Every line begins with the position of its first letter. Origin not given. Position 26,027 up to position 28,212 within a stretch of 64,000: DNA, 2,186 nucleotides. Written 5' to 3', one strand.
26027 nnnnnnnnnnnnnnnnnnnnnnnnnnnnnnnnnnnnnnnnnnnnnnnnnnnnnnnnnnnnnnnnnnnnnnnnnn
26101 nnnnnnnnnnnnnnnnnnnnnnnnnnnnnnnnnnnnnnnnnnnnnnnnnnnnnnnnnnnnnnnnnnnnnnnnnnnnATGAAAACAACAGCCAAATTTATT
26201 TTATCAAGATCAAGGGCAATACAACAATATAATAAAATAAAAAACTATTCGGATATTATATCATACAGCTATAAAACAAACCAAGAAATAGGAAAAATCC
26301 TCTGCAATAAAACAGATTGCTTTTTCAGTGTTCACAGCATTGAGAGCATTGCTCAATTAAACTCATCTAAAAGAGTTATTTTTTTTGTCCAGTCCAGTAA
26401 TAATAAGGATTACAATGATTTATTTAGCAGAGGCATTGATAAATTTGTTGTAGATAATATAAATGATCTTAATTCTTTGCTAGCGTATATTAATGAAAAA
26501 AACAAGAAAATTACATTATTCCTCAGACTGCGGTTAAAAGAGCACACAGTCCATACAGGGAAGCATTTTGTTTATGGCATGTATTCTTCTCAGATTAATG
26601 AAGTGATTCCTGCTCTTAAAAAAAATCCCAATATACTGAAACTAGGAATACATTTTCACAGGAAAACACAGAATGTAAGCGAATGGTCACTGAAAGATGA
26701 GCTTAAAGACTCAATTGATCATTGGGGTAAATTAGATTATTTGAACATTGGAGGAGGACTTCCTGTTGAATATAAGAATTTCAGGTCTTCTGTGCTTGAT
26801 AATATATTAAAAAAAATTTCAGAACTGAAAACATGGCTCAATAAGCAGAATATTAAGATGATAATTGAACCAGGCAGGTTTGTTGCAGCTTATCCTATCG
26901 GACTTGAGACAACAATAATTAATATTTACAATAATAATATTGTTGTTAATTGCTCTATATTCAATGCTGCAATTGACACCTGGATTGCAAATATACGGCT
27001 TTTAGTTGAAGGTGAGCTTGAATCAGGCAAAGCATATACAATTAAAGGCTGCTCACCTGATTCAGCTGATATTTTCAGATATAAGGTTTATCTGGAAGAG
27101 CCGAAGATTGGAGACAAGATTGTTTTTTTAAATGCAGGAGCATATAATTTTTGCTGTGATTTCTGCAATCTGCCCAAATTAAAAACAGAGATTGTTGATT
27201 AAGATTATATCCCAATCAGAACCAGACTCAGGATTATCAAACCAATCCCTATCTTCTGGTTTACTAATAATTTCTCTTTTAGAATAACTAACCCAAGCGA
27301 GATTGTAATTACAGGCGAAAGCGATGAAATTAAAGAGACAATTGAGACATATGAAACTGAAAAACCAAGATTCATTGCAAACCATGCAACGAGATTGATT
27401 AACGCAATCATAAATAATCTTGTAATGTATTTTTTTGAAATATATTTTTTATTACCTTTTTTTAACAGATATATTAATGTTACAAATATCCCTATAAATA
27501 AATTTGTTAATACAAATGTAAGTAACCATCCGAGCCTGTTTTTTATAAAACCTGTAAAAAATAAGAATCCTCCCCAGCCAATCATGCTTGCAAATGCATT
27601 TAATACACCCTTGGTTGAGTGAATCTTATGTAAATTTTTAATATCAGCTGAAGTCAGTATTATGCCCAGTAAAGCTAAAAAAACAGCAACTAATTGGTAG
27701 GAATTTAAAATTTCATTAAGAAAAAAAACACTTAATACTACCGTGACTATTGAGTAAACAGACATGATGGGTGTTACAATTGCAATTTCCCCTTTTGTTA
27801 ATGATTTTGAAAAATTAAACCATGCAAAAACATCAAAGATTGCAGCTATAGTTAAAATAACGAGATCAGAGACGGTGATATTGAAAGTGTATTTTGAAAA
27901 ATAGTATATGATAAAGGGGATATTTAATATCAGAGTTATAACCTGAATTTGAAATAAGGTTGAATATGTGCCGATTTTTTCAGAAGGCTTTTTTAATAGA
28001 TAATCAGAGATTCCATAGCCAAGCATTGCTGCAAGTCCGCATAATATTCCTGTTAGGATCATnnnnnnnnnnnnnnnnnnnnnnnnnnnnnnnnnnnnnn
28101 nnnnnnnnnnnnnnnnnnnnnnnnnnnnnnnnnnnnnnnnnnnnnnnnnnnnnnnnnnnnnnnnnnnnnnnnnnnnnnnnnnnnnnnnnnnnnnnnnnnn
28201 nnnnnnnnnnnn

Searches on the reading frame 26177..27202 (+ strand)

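Call 3: search_protein_families(library=pfam, proteins=[window:26177-27202:+], max_evalue=0.01)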
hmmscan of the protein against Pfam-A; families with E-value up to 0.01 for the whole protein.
window:26177-27202:+ (341 aa): 2 families
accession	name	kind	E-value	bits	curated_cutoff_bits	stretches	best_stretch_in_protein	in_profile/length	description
PF02784.22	Orn_Arg_deC_N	-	2.4e-12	47.2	23.4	1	63-238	60-247/247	Pyridoxal-dependent decarboxylase, pyridoxal binding domain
PF00278.28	Orn_DAP_Arg_deC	-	0.00045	20.9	23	1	258-321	37-95/95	Pyridoxal-dependent decarboxylase, C-terminal sheet domain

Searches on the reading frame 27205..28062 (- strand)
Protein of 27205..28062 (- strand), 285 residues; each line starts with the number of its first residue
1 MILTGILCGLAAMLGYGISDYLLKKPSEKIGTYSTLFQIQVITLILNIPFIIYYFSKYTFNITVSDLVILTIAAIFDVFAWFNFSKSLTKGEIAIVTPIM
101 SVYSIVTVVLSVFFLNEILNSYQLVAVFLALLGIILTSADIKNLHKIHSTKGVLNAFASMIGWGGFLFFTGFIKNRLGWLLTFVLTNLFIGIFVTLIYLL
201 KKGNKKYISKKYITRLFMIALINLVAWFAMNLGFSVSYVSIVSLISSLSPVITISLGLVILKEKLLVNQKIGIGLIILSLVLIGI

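Call 3: search_protein_families(library=pfam, proteins=[window:27205-28062:-], max_evalue=0.01)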
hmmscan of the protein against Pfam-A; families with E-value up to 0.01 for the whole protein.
window:27205-28062:- (285 aa): 2 families
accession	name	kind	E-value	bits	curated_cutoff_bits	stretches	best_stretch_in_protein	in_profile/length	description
PF00892.27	EamA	-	9.9e-30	104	28.2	2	4-138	2-134/135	EamA-like transporter family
PF03151.22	TPT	-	6e-06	26.3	30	1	183-282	34-134/291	Triose-phosphate Transporter family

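Call 4: search_protein_families(library=ncbifam, proteins=[window:27205-28062:-], max_evalue=0.01)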
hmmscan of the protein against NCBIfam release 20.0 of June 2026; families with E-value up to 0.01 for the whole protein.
window:27205-28062:- (285 aa): 2 families
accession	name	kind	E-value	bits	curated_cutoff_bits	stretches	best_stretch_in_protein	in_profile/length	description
TIGR03340.1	phn_DUF6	hypoth_equivalog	3.9e-08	33.3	288.15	1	36-282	30-280/281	phosphonate utilization associated putative membrane protein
TIGR00950.1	2A78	equivalog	2.8e-07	30.2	230.2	1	63-281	45-264/264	carboxylate/amino acid/amine transporter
